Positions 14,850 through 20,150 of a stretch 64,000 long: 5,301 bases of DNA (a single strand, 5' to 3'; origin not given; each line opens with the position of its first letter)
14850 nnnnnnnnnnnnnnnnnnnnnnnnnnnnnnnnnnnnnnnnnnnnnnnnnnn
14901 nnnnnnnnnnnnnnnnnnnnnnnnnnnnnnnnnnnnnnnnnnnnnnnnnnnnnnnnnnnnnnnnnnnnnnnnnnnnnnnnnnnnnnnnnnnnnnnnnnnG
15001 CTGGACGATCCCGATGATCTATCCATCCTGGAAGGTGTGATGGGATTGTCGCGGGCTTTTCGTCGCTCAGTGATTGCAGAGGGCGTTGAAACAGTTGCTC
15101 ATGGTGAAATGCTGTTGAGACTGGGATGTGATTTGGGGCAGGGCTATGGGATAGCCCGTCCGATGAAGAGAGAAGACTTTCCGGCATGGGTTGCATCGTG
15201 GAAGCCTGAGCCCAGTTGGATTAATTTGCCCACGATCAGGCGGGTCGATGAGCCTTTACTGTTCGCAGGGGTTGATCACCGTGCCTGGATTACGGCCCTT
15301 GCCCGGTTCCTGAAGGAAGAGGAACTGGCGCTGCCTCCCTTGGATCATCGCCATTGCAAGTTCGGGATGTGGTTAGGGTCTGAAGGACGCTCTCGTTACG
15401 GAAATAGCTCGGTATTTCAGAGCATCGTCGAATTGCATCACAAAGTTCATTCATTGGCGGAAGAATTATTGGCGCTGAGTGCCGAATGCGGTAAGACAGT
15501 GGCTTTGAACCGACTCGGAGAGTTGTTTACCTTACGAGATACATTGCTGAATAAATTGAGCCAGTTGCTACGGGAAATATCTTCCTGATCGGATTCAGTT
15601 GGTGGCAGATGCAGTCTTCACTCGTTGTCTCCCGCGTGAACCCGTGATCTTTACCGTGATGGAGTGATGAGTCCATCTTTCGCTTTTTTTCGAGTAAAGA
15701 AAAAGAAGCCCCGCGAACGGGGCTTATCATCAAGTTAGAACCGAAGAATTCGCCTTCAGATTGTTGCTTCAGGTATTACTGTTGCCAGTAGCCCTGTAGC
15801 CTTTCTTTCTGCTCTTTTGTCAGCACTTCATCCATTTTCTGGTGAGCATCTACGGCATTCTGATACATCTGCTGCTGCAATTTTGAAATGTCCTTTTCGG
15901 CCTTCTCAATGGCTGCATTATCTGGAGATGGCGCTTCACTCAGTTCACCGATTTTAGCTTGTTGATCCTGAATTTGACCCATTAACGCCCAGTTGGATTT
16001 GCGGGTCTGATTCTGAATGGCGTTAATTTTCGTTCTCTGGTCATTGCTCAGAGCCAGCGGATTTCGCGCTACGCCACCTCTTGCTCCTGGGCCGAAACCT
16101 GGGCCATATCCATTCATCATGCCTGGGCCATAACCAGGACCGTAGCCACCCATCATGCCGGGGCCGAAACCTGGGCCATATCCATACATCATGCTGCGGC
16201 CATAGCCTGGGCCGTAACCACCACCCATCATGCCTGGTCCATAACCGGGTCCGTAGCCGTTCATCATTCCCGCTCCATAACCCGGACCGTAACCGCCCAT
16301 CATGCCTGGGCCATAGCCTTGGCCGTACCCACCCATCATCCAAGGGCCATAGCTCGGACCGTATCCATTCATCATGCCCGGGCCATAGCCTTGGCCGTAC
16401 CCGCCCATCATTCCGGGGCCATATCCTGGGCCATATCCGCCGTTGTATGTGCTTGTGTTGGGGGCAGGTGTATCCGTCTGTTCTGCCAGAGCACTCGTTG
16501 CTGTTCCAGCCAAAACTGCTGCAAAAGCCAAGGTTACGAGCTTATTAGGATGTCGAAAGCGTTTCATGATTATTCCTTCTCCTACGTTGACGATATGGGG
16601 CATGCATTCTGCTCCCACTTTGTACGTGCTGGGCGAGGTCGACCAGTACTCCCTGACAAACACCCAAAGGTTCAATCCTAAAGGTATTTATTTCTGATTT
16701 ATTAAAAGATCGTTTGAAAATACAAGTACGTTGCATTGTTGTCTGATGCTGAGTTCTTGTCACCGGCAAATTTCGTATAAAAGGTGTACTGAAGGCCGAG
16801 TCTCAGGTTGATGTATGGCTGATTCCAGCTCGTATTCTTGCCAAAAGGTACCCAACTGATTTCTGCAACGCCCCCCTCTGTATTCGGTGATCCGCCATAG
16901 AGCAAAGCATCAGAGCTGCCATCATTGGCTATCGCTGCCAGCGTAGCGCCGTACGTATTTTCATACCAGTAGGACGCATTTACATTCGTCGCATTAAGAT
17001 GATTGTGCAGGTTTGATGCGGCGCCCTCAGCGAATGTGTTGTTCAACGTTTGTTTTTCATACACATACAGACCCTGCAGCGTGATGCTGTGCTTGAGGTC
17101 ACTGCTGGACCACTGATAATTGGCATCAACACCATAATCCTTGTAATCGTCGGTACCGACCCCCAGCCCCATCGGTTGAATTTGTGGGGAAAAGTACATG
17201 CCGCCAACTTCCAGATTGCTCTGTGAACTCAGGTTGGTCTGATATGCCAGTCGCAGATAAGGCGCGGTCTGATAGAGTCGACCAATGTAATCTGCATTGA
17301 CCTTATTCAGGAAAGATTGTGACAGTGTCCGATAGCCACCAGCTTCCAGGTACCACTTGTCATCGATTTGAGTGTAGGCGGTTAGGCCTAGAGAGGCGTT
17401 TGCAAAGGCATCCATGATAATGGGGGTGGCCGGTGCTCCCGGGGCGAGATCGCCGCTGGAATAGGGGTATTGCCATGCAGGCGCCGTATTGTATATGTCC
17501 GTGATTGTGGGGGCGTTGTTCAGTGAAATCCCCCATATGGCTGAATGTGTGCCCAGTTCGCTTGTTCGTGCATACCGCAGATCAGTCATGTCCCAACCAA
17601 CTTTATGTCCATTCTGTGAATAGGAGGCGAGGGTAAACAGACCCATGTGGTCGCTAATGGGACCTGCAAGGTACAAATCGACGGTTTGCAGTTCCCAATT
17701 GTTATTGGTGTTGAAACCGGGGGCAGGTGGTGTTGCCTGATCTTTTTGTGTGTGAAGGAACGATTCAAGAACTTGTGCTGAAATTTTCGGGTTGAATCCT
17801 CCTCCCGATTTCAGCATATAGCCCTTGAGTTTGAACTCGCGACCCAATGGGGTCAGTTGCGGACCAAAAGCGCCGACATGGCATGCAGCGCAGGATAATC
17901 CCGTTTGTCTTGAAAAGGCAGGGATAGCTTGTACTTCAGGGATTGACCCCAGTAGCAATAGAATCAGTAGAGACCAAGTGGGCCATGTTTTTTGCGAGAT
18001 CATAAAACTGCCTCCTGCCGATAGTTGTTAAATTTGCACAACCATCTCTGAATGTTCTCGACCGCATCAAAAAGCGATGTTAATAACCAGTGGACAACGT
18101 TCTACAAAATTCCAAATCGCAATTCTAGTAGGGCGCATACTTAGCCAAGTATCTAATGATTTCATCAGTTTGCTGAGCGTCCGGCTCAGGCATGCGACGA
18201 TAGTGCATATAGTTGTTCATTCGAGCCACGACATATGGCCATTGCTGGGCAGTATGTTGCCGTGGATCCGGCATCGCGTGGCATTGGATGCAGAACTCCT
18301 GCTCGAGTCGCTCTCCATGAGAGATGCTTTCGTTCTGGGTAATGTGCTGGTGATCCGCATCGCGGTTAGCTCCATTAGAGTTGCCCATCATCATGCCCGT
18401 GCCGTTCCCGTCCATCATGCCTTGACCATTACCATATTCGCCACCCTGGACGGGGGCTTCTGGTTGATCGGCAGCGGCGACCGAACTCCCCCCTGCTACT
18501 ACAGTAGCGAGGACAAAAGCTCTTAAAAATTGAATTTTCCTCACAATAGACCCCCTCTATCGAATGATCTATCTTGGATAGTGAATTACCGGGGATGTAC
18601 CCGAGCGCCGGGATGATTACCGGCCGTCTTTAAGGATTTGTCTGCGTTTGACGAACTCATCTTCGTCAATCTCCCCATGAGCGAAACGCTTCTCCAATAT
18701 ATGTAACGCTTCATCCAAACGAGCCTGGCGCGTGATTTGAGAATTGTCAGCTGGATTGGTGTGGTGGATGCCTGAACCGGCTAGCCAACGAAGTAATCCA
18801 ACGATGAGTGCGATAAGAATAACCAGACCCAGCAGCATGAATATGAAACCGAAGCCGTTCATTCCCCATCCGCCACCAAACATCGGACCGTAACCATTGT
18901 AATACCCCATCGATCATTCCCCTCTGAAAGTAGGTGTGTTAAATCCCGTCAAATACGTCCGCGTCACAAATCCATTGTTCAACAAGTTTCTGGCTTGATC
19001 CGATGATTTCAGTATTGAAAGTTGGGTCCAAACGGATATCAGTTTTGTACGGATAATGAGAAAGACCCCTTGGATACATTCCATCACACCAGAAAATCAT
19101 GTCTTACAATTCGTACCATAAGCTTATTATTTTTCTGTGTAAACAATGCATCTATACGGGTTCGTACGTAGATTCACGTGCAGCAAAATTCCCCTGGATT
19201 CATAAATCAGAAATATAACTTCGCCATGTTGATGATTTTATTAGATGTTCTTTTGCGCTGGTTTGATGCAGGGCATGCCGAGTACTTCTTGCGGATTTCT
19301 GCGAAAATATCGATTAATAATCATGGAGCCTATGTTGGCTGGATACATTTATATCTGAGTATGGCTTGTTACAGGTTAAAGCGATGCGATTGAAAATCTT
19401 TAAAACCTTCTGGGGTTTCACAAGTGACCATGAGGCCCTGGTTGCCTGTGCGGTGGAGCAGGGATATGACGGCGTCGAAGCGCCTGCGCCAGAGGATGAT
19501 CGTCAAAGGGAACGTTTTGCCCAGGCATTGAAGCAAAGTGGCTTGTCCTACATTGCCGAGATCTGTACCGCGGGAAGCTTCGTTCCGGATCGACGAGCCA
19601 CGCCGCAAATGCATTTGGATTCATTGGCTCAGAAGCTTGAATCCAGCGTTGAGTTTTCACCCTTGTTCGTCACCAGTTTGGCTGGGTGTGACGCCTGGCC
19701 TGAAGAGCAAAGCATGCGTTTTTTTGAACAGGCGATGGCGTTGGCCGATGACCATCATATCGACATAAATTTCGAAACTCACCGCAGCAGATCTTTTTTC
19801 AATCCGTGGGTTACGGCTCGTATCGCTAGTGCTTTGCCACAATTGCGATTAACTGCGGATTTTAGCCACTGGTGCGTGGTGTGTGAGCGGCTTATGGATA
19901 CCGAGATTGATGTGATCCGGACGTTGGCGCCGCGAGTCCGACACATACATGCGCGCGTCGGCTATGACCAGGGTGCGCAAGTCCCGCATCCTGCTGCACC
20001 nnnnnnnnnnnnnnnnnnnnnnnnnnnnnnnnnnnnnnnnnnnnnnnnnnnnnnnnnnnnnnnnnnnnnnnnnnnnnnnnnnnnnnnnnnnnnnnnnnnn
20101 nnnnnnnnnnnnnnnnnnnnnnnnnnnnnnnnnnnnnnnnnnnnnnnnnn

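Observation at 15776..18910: Four-gene cluster: SHOCT protein, Gly/Met-rich monoheme cytochrome c, Cyc2-style cytochrome-porin fusion, Gly/Met-repeat LTXXQ chaperone-like protein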

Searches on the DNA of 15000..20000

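Call 76: search_rna_families(source=window, start=15000, end=20000, threshold=gathering)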
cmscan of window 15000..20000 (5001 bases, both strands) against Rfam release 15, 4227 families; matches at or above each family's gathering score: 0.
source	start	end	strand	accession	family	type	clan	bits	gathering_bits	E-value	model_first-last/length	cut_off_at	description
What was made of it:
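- Tried and rejected: Rfam found no RNA element (call 76).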

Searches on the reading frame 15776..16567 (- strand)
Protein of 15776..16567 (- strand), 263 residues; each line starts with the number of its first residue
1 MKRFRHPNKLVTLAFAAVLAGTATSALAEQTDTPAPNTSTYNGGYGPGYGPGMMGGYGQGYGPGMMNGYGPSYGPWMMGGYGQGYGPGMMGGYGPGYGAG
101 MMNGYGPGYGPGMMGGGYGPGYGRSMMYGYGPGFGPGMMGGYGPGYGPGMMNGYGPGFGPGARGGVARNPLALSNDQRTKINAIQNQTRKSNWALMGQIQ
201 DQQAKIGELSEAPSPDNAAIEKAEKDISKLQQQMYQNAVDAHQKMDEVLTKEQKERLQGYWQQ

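Call 3: search_protein_families(library=pfam, proteins=[window:15776-16567:-], max_evalue=0.1)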
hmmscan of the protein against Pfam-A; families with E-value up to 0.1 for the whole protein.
window:15776-16567:- (263 aa): 2 families
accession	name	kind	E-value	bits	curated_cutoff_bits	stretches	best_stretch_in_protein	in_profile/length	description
PF13801.11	Metal_resist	-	8e-08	32.9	29.2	1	150-255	18-124/125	Heavy-metal resistance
PF07813.17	LTXXQ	-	5.5e-07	30.7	24.3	1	170-258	12-97/100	LTXXQ motif family protein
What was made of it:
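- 15776..16567 (-): Periplasmic LTXXQ / Metal_resist (CpxP-Spy-ZraP-like) protein, 263 aa, with about ten N-terminal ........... units. Pfam Metal_resist scores 32.9 bits and LTXXQ 30.7 bits, both above their cutoffs (call 3).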

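Call 4: search_protein_families(library=ncbifam, proteins=[window:15776-16567:-], max_evalue=0.1)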
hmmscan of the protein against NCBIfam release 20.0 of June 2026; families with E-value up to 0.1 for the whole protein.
window:15776-16567:- (263 aa): 3 families
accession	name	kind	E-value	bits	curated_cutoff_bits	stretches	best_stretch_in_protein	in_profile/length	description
NF007769.1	PRK10455.1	equivalog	0.00034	20.9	174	1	171-256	57-139/160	ATP-independent periplasmic protein-refolding chaperone Spy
NF009392.0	PRK12751.1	equivalog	0.0059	16.7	238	1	170-260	54-141/162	periplasmic stress adaptor protein CpxP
NF009391.0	PRK12750.1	equivalog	0.0095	15.9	148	1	177-258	57-146/170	CpxP family protein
